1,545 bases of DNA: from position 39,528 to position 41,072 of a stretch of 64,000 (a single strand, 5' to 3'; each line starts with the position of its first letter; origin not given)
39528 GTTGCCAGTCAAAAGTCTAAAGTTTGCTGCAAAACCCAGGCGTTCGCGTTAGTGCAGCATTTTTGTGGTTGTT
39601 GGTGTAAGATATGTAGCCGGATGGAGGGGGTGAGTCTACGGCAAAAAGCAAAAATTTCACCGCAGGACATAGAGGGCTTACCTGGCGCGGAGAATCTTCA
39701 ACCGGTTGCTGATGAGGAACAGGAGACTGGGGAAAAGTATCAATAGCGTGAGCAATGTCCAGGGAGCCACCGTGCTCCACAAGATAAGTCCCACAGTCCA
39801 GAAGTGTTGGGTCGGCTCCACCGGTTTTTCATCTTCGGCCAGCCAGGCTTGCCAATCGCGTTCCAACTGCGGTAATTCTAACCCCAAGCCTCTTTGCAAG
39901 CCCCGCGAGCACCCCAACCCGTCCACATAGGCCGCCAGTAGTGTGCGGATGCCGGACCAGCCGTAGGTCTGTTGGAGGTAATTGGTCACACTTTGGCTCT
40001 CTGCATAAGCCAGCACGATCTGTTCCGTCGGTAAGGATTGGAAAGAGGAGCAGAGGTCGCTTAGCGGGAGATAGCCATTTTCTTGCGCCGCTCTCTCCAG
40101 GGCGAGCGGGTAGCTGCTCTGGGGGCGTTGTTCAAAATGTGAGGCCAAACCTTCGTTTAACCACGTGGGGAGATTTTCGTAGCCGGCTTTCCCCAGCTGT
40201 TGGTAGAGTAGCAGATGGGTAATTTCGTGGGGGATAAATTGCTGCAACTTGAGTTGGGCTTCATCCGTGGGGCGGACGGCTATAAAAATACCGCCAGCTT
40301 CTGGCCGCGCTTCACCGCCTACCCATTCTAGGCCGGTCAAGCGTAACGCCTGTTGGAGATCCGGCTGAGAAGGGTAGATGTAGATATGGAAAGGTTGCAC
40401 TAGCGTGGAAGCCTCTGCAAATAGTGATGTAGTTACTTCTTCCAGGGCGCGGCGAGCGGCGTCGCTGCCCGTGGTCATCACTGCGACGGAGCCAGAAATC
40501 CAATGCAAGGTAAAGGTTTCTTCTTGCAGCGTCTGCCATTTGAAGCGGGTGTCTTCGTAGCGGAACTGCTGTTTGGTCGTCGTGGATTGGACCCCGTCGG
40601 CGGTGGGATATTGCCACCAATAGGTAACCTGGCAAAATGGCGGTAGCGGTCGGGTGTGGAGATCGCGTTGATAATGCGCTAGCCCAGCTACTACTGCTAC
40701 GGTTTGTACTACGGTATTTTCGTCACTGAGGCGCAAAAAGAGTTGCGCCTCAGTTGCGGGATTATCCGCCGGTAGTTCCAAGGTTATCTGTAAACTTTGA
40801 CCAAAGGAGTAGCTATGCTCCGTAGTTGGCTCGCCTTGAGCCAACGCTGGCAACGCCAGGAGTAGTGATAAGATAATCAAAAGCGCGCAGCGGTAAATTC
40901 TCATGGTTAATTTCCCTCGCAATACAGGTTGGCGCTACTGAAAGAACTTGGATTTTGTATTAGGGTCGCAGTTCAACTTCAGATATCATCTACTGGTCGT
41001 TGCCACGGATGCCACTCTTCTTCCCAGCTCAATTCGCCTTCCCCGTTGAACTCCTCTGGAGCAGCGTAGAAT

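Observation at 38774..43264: Cluster of rseP (site-2 protease), a HEAT-repeat protein and a membrane-anchored gluzincin peptidase, with a P-loop kinase-like gene behind its own repeat-bearing promoter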

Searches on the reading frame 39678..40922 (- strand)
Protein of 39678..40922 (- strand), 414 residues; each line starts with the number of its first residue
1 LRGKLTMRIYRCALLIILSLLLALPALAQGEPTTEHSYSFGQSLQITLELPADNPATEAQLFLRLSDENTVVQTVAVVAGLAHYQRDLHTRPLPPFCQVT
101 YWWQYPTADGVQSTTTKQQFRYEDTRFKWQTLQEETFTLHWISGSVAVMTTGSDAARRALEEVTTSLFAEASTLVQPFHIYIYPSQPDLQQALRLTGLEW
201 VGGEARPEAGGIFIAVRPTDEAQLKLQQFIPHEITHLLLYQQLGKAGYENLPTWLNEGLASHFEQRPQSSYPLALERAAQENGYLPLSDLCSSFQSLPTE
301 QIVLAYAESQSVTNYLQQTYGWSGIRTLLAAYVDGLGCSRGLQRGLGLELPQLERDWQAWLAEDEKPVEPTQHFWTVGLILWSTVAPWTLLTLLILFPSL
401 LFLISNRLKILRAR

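Call 3: search_protein_families(library=pfam, proteins=[window:39678-40922:-], max_evalue=0.01)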
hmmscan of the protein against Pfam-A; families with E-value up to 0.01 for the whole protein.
window:39678-40922:- (414 aa): 3 families
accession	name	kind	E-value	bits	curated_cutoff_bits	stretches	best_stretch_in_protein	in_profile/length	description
PF13485.12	Peptidase_MA_2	-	1.1e-28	100.8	32.4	1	172-362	15-200/201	Peptidase MA superfamily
PF10026.15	DUF2268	-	0.00054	20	23.6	1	177-265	20-106/195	Predicted Zn-dependent protease (DUF2268)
PF07607.17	DUF1570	-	0.0066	17.2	22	0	230-267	5-42/129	Protein of unknown function (DUF1570)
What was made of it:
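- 39678..40904 (-): Peptidase_MA_2 gluzincin, 408 aa. Layout: signal peptide (…ALA|QGE), Ig/FnIII-like beta-sandwich (about residues 27-135), thermolysin-like catalytic domain (HEITH 226-230, E251 within WLNEGLA, invariant Y300, a conserved Cys285/Cys332 pair), then a C-terminal membrane helix and a short basic tail. The alternative TTG start at 40922 is less likely. PF13485 1.1e-28 (call 3).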

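Call 4: search_protein_families(library=ncbifam, proteins=[window:39678-40922:-], max_evalue=0.01)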
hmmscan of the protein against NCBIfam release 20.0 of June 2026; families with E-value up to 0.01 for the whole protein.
window:39678-40922:- (414 aa): 2 families
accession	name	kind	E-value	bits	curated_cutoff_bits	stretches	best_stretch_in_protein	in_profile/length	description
NF033876.2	flagella_HExxH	equivalog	0.0049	16.4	205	1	221-261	124-161/384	flagellinolysin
NF003421.0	PRK04860.1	equivalog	0.0061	16.1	175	0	223-245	69-91/170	SprT family zinc-dependent metalloprotease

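Call 7: find_homologous_proteins(query=window:39678-40904:-)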
Query window:39678-40904:- (408 aa): 72 proteins with E <= 0.001 among 8000 candidates.
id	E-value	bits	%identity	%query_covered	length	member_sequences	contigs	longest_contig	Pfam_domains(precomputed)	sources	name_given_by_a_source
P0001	6.9e-272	920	100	100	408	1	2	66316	PF13485.12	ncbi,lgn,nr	ncbi:MAG: peptidase MA family metallohydrolase [Chloroflexota bacterium]|nr:peptidase MA family meta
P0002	2.0e-214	730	80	100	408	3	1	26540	PF13485.12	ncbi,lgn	-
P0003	3.9e-207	706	79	98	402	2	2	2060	PF13485.12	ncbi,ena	-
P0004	1.1e-192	659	71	99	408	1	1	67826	PF13485.12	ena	-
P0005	2.3e-127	444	52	97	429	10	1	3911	PF13485.12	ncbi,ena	-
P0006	2.5e-124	434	51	91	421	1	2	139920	PF13485.12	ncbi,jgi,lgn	ncbi:MAG: peptidase MA family metallohydrolase [Anaerolineae bacterium]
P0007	4.9e-124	433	48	98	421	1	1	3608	PF10026.16,PF13485.12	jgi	-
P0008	3.3e-122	427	49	94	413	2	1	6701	PF13485.12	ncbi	ncbi:MAG: peptidase MA family metallohydrolase [Anaerolineae bacterium]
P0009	9.8e-122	425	48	98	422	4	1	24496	PF13485.12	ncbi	-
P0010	7.4e-120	419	48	98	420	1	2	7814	PF13485.12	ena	-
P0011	9.2e-119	415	47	96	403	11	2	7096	PF10026.16,PF13485.12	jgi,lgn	jgi:hypothetical protein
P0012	2.0e-116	408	50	97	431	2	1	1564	PF13485.12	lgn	-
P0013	9.0e-109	382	48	88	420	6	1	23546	PF13485.12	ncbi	-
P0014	2.3e-108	381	44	94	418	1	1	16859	PF13485.12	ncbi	-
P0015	2.0e-106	375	44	94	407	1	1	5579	PF13485.12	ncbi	-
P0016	1.1e-104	369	43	97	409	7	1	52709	PF13485.12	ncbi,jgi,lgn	jgi:hypothetical protein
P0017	5.8e-103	363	43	96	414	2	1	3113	PF13485.12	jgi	jgi:hypothetical protein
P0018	2.4e-100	355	44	94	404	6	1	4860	PF13485.12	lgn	-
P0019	8.1e-100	353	44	94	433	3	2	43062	PF13485.12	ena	-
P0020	1.6e-98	349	43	94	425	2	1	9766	PF13485.12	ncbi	-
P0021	8.1e-98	346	44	92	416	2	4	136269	PF13485.12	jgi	-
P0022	1.5e-96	342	44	96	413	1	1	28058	PF13485.12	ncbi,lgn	-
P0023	1.5e-96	342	46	93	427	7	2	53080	PF13485.12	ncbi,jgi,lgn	-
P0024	4.5e-94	334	42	94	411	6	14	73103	PF13485.12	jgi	-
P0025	1.1e-93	333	40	94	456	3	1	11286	PF13485.12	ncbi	-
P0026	6.2e-90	320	41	97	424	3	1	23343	PF13485.12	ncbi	-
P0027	1.3e-89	319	41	90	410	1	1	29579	PF13485.12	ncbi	-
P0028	3.3e-80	288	53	65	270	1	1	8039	PF13485.12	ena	-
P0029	1.2e-79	287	41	87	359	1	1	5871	PF13485.12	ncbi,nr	ncbi:MAG: peptidase MA family metallohydrolase [Anaerolineae bacterium]|nr:peptidase MA family metal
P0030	1.6e-72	263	39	90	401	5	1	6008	PF13485.12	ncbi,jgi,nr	ncbi:MAG: hypothetical protein DRI79_07270 [Chloroflexi bacterium]|nr:MAG: hypothetical protein DRI7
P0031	2.5e-72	262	41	80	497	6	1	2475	PF00708.25,PF13485.12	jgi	jgi:acylphosphatase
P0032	4.0e-71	258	40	79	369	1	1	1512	PF13485.12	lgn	-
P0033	3.5e-67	246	37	94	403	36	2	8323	PF13485.12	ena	-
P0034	7.7e-65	238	39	89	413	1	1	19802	PF13485.12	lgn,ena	-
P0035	8.0e-64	234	40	79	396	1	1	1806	PF13485.12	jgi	jgi:hypothetical protein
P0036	8.4e-64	234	37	82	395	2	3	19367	PF13485.12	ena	-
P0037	1.9e-63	233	37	79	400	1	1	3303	PF13485.12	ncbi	-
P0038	2.4e-63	233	38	79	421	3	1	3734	PF13485.12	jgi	jgi:hypothetical protein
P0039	2.4e-62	230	37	91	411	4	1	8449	PF13485.12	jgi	-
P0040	3.2e-62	229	37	79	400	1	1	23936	PF13485.12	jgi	jgi:hypothetical protein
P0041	7.0e-62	228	38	79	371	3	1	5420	PF13485.12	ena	-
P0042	2.6e-61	226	37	79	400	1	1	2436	PF13485.12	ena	-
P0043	1.5e-59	220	37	82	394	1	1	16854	PF13485.12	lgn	-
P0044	1.4e-58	217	34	91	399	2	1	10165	PF13485.12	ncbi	-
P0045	2.2e-58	217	35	89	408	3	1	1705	PF13485.12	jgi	jgi:hypothetical protein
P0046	2.6e-57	213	37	83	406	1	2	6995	PF13485.12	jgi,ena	-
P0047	1.1e-55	208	37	90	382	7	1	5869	PF13485.12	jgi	jgi:hypothetical protein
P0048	1.1e-55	208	35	99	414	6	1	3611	PF13485.12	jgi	jgi:hypothetical protein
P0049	2.7e-55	206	33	91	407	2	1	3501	PF13485.12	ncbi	-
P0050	1.3e-54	204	35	86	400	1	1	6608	PF13485.12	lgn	-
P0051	2.2e-54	203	33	97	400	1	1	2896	PF13485.12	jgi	jgi:hypothetical protein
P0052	7.3e-54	202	37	79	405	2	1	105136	PF13485.12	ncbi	-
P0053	2.0e-53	200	34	92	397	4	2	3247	PF13485.12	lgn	-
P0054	3.4e-53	199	36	86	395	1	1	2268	PF13485.12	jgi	jgi:hypothetical protein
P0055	1.1e-51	195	33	90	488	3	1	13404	PF13485.12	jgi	jgi:hypothetical protein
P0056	1.4e-50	191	37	65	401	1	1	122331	PF13485.12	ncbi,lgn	ncbi:MAG: peptidase MA family metallohydrolase [Chloroflexota bacterium]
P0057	4.9e-49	186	36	78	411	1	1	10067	PF13485.12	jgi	jgi:hypothetical protein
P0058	2.1e-46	177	33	85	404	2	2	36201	PF13485.12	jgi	jgi:hypothetical protein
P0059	2.7e-45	173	39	50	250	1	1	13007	PF13485.12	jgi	-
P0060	5.5e-43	166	35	65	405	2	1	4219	PF13485.12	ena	-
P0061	4.2e-38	150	33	74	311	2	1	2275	PF13485.12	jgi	jgi:hypothetical protein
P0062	1.5e-37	148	32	74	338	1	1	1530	PF13485.12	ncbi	-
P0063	1.6e-35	141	30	88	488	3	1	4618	PF13485.12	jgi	jgi:hypothetical protein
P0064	8.9e-33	132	35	65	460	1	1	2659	PF13485.12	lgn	-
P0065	3.1e-30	124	31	68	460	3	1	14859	PF13485.12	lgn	-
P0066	1.9e-27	115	33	67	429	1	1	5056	PF13485.12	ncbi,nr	ncbi:MAG: peptidase MA family metallohydrolase [Dehalococcoidia bacterium]|nr:peptidase MA family me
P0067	2.9e-22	98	28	66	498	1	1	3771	PF07705.18,PF13485.12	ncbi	-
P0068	6.0e-20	90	28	65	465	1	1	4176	PF13485.12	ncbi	-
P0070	6.5e-12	64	26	69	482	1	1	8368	PF13485.12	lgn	-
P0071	5.0e-5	41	35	24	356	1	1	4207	PF13485.12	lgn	-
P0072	8.8e-5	40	34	30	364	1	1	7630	PF07721.21,PF14559.13,PF00515.35,PF13424.13,PF13432.13,PF13428.13,PF13181.13,PF13485.12,PF07719.24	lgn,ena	-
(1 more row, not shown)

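Call 9: find_related_loci(query=A1, collection=genome_contigs, flank=8000)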
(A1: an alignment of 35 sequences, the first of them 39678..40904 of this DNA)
Query A1 (408 aa) in genome_contigs; peptide patterns used: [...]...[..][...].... (x = any residue, [..] = any of these).
600 stretches matched a pattern (row limit reached: there are more); 271 encode a relative of the query (tblastn E <= 1e-3); the best 80 are kept; 80 distinct loci.
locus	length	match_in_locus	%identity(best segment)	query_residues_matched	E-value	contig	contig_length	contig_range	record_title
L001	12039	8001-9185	48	8-401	9e-112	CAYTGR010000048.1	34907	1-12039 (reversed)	MAG TPA_asm: uncultured Anaerolineales bacterium isolate binchicken_co20_429 genome assembly, contig: NODE_2666_length_3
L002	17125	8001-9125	46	22-401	1e-99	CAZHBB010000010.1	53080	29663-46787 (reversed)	MAG TPA_asm: uncultured Anaerolineales bacterium isolate SRP338002_co1_195 genome assembly, contig: NODE_569_length_5308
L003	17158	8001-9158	42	10-402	9e-98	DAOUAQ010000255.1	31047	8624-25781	MAG TPA_asm: Anaerolineae bacterium isolate H66_674 k113_579286, whole genome shotgun sequence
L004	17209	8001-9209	38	7-403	7e-85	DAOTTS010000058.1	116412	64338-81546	MAG TPA_asm: Anaerolineae bacterium isolate F14_17 k111_4760037, whole genome shotgun sequence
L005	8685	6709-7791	41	31-394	3e-69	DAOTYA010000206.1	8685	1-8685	MAG TPA_asm: Anaerolineae bacterium isolate H23_299 k115_190170, whole genome shotgun sequence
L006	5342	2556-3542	39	32-355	3e-63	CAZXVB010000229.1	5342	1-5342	MAG TPA_asm: uncultured Anaerolineales bacterium isolate binchicken_co256_477 genome assembly, contig: NODE_48725_length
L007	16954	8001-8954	38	31-352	1e-60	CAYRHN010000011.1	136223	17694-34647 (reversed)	MAG TPA_asm: uncultured Anaerolineaceae bacterium isolate SRP216815_co1_295 genome assembly, contig: NODE_152_length_136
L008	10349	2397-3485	36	3-352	2e-60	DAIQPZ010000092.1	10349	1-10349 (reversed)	MAG TPA_asm: Anaerolineaceae bacterium isolate CTOTU25342 NODE_2496_length_10349_cov_9.755294, whole genome shotgun sequ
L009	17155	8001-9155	34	3-391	9e-57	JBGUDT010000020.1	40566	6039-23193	MAG: Anaerolineales bacterium isolate 11D-03 NODE_20_length_40566_cov_5.837608, whole genome shotgun sequence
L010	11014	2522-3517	36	21-351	6e-54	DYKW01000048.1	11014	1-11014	MAG TPA_asm: Anaerolinea thermophila isolate SulCav_AS07-7_54_483 SulCav_AS07_7_5814_length_11014_cov_246_133771, whole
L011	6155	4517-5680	31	8-408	2e-53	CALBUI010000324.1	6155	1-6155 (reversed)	MAG: uncultured Anaerolineales bacterium isolate N4_Bin_METABAT__171_1 genome assembly, contig: c_000002949496, whole ge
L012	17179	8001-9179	29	1-401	1e-48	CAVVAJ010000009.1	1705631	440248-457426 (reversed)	MAG: uncultured Chloroflexia bacterium isolate MFD09779.bin.1.238 genome assembly, contig: contig_9385, whole genome sho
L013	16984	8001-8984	33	26-352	3e-48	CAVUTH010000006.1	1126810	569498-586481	MAG: uncultured Chloroflexia bacterium isolate MFD03899.bin.2.126 genome assembly, contig: contig_29092, whole genome sh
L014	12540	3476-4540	30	28-396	2e-47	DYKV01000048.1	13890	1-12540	MAG TPA_asm: Anaerolinea sp. isolate SulCav_AS07-7_45_67 SulCav_AS07_7_4371_length_13890_cov_37_099747, whole genome sho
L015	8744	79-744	37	171-398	9e-44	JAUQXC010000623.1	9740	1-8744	MAG: Thermoflexales bacterium isolate BIN19 contig_208376, whole genome shotgun sequence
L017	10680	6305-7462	31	20-401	1e-38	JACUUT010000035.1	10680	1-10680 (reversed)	MAG: Dehalococcoidia bacterium isolate Kmv38 NODE_3036_length_10680_cov_6.070494, whole genome shotgun sequence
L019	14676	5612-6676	30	20-362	9e-38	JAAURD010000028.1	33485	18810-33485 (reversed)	MAG: Chloroflexaceae bacterium isolate RM2_2_1 NODE_184_length_33485_cov_6.614245, whole genome shotgun sequence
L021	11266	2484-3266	32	87-355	4e-37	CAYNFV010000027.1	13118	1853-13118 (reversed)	MAG TPA_asm: uncultured Dehalococcoidales bacterium isolate binchicken_co89_434 genome assembly, contig: NODE_9123_lengt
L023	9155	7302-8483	28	6-399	9e-37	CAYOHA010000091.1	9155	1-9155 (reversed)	MAG TPA_asm: uncultured Dehalococcoidales bacterium isolate binchicken_co376_250 genome assembly, contig: NODE_9219_leng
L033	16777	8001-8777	34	87-353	4e-34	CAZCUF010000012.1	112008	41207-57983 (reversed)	MAG TPA_asm: uncultured Anaerolineaceae bacterium isolate SRP263991_co5_211 genome assembly, contig: NODE_391_length_112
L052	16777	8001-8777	31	87-353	5e-31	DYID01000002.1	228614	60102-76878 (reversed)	MAG TPA_asm: Anaerolinea sp. isolate TT109_57_62 Afr_mines_TT109_19_length_228614_cov_25_524420, whole genome shotgun se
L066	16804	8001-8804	30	87-362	8e-28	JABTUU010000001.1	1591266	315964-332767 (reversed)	MAG: Anaerolineales bacterium isolate H5_CFX6 seq001, whole genome shotgun sequence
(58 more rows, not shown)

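Call 17: search_protein_families(library=pfam, proteins=[L012:7088-7999:+, L009:4024-4998:+, L012:9245-9538:+, L012:9571-10320:-, L012:10447-10986:+, L012:13316-14986:-, L002:9180-10832:+, L009:9215-9757:+, L009:7087-7998:+], max_evalue=0.01)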
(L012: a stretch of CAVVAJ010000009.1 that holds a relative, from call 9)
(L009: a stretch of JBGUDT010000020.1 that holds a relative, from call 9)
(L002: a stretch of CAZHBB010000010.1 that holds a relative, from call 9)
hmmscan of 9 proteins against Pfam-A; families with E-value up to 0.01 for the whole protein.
L012:7088-7999:+ (303 aa): 2 families
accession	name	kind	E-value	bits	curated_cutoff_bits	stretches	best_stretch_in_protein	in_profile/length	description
PF03547.23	Mem_trans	-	7.4e-30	104.1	25.7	2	157-295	197-340/343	Membrane transport protein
PF01758.21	SBF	-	0.00023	21.3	24.3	1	216-301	25-113/191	Sodium Bile acid symporter family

L009:4024-4998:+ (324 aa): 3 families
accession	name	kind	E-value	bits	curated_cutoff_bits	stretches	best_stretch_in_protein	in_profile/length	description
PF22700.2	MVD-like_N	-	6.2e-54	182.3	27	1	10-165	1-157/157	Diphosphomevalonate decarboxylase-like N-terminal domain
PF18376.6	MDD_C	-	2.3e-26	93.2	23.2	1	179-308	2-135/186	Mevalonate 5-diphosphate decarboxylase C-terminal domain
PF00288.32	GHMP_kinases_N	-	9.1e-06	26.3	22.3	1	89-144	16-71/87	GHMP kinases N terminal domain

L012:9245-9538:+ (97 aa): 1 family
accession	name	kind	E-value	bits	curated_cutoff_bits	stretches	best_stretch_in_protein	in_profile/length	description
PF00708.24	Acylphosphatase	-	1.4e-26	93.1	22.5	1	10-93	2-85/85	Acylphosphatase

L012:9571-10320:- (249 aa): 2 families
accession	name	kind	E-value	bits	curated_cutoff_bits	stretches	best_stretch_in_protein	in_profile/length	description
PF04002.20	RadC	-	1.8e-40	138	22.1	1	127-246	2-121/121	RadC-like JAB domain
PF20582.4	UPF0758_N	-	1.6e-27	95.8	27.1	1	26-103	1-77/77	UPF0758 N-terminal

L012:10447-10986:+ (179 aa): 6 families
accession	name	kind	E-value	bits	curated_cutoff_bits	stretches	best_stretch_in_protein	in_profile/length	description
PF12773.13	DZR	-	1.2e-09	38.7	27.3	1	99-142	1-45/45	Double zinc ribbon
PF13240.11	Zn_Ribbon_1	-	1.1e-08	35.1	25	2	99-119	2-22/23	zinc-ribbon domain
PF13248.11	Zn_ribbon_3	-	3.9e-07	29.7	27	1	121-144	2-25/26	zinc-ribbon domain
PF17032.10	Zn_ribbon_15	-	3.7e-05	24.9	28.9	0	119-142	50-73/73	zinc-ribbon family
PF20176.3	DUF6541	-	0.0019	17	29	1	22-97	292-368/646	Family of unknown function (DUF6541)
PF23146.2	Zf_IFT144_1st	-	0.0075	16.6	27.5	0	94-116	2-24/25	IFT144, first zinc finger domain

L012:13316-14986:- (556 aa): 4 families
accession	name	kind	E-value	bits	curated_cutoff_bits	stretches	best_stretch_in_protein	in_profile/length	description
PF06418.20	CTP_synth_N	-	7e-121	403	26.1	1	15-279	1-265/265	CTP synthase N-terminus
PF00117.34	GATase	-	3.6e-42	144.6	22.8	1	315-539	2-189/190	Glutamine amidotransferase class-I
PF07722.19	Peptidase_C26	-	1.7e-06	28.4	20.5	1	380-522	98-219/219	Peptidase C26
PF01656.29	CbiA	-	2.7e-05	24.5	25.4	1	25-109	8-54/125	CobQ/CobB/MinD/ParA nucleotide binding domain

L002:9180-10832:+ (550 aa): 2 families
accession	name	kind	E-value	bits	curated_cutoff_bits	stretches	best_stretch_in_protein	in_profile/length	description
PF00012.26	HSP70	-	1.2e-22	80.3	20.6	2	3-274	2-246/599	Hsp70 protein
PF06723.19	MreB_Mbl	-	0.0013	18.1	27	1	155-259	92-185/327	MreB/Mbl protein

L009:9215-9757:+ (180 aa): 2 families
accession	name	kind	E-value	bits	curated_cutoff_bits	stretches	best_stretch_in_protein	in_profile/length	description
PF13482.12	RNase_H_2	-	9.3e-08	32.6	22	1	36-156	25-162/165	RNase_H superfamily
PF10108.15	DNA_pol_B_exo2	-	0.00035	20.7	24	1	106-166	120-182/213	Predicted 3'-5' exonuclease related to the exonuclease domain of PolB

L009:7087-7998:+ (303 aa): 2 families
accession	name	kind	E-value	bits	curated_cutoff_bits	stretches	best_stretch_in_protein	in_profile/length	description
PF03547.23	Mem_trans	-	3.5e-25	88.8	25.7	1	9-295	3-340/343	Membrane transport protein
PF01758.21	SBF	-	4.3e-05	23.7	24.3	1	213-300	22-112/191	Sodium Bile acid symporter family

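Call 31: predict_structure(alignment_id=A1)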
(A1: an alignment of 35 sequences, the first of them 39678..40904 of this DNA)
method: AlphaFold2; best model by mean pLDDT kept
length: 408 residues; sequences in the alignment: 35
mean_pLDDT: 90.8   pTM: 0.80
mean pLDDT of the five models: 90.8, 90.6, 89.7, 89.3, 89.4
residues with pLDDT >= 90: 301; 70-90: 83; 50-70: 23; < 50: 1
segments of 3 or more residues with pLDDT < 50: none
pLDDT, mean of each block of 10 residues (from residue 1): 83 72 79 96 93 96 93 97 91 96 93 94 96 97 98 96 81 95 84 71 90 96 97 93 96 97 94 94 93 92 98 96 95 96 96 88 65 77 90 93 89
secondary structure, 60 per line:
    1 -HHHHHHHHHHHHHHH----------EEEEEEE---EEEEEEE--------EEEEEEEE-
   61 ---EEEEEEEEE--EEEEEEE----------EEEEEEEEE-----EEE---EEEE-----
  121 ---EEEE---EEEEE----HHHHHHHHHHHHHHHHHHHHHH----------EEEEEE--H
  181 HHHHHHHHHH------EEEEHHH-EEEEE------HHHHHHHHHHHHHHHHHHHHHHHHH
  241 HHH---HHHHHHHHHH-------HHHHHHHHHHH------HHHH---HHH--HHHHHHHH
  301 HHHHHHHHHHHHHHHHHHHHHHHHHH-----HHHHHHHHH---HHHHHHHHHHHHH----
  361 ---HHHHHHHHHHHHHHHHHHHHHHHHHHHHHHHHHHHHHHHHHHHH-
elements in order: H2-16 E27-33 E37-43 E52-59 E64-72 E75-81 E92-100 E106-108 E112-115 E124-127 E131-135 H140-161 E172-177 H180-190 E197-200 E205-209 H216-243 H247-256 H264-274 H281-284 H293-326 H332-340 H344-356 H364-407
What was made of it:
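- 39678..40904 (-): AlphaFold2 model with pLDDT 90.8 (call 31).
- On M1 aminopeptidase family: In the model the catalytic domain runs straight into the membrane helix (call 31).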

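Call 34: fold_search(model_id=the predicted structure, library=pdb)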
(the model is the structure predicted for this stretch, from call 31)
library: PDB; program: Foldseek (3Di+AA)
matches with E <= 10: 1750; with E <= 0.001: 20
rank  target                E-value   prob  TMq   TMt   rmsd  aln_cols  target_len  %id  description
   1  4p8q_A                4.0e-06  1.00  0.36  0.20  12.3       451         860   12  Crystal Structure of Human Insulin Regulated Aminopeptidase with Alanine in Active Site (released 2014-12-03)
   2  3q7j_A                4.6e-06  1.00  0.36  0.21  13.3       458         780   10  Engineered Thermoplasma Acidophilum F3 factor mimics human aminopeptidase N (APN) as a target for anticancer drug deve (released 2011-07-27)
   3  4wz9_A                1.6e-05  1.00  0.39  0.21  12.5       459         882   13  APN1 from Anopheles gambiae (released 2015-06-17)
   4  4ar9_A                4.0e-05  1.00  0.37  0.39   7.8       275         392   13  Crystal structure of the peptidase domain of collagenase T from Clostridium tetani at 1.69 angstrom resolution. (released 2013-06-05)
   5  4z7i_B                4.0e-05  1.00  0.36  0.20  13.1       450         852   12  Crystal structure of insulin regulated aminopeptidase in complex with ligand (released 2015-08-26)
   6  7z5u                  5.5e-05  1.00  0.37  0.39   6.7       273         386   14  Crystal structure of the peptidase domain of collagenase G from Clostridium histolyticum in complex with a hydroxamate-b (released 2022-11-09)
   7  5lhd_B                5.5e-05  1.00  0.34  0.19  12.9       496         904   11  Structure of glycosylated human aminopeptidase N (released 2017-04-05)
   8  1z1w                  1.2e-04  1.00  0.36  0.21  12.7       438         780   12  Crystal structures of the tricorn interacting facor F3 from Thermoplasma acidophilum, a zinc aminopeptidase in three dif (released 2005-05-31)
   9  4hd5                  1.4e-04  1.00  0.20  0.25  13.7       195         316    7  Crystal Structure of BC0361, a polysaccharide deacetylase from Bacillus cereus (released 2012-10-10)
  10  4wz9_B                1.4e-04  1.00  0.38  0.20  12.7       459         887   13  APN1 from Anopheles gambiae (released 2015-06-17)
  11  8z27_b                1.8e-04  1.00  0.33  0.18  13.3       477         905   11  The structure of TGEV RBD and dog APN complex (released 2024-12-11)
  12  9cme                  2.1e-04  1.00  0.40  0.26   5.8       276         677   16  Room Temperature Crystal Structure of Collagenase ColH from Hathewaya histolytica at 2.7 Angstrom resolution (released 2026-01-14)
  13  3zk4_A                5.5e-04  1.00  0.20  0.15  15.0       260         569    9  Structure of purple acid phosphatase PPD1 isolated from yellow lupin (Lupinus luteus) seeds (released 2014-01-29)
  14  5t7a_A                5.8e-04  1.00  0.19  0.75   2.1        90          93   13  Crystal structure of Br derivative BhCBM56 (released 2017-08-23)
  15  3zk4_B                5.8e-04  1.00  0.19  0.14  13.6       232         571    8  Structure of purple acid phosphatase PPD1 isolated from yellow lupin (Lupinus luteus) seeds (released 2014-01-29)
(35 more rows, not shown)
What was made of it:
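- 39678..40904 (-): Foldseek gives M1 and M9 matches (call 34).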
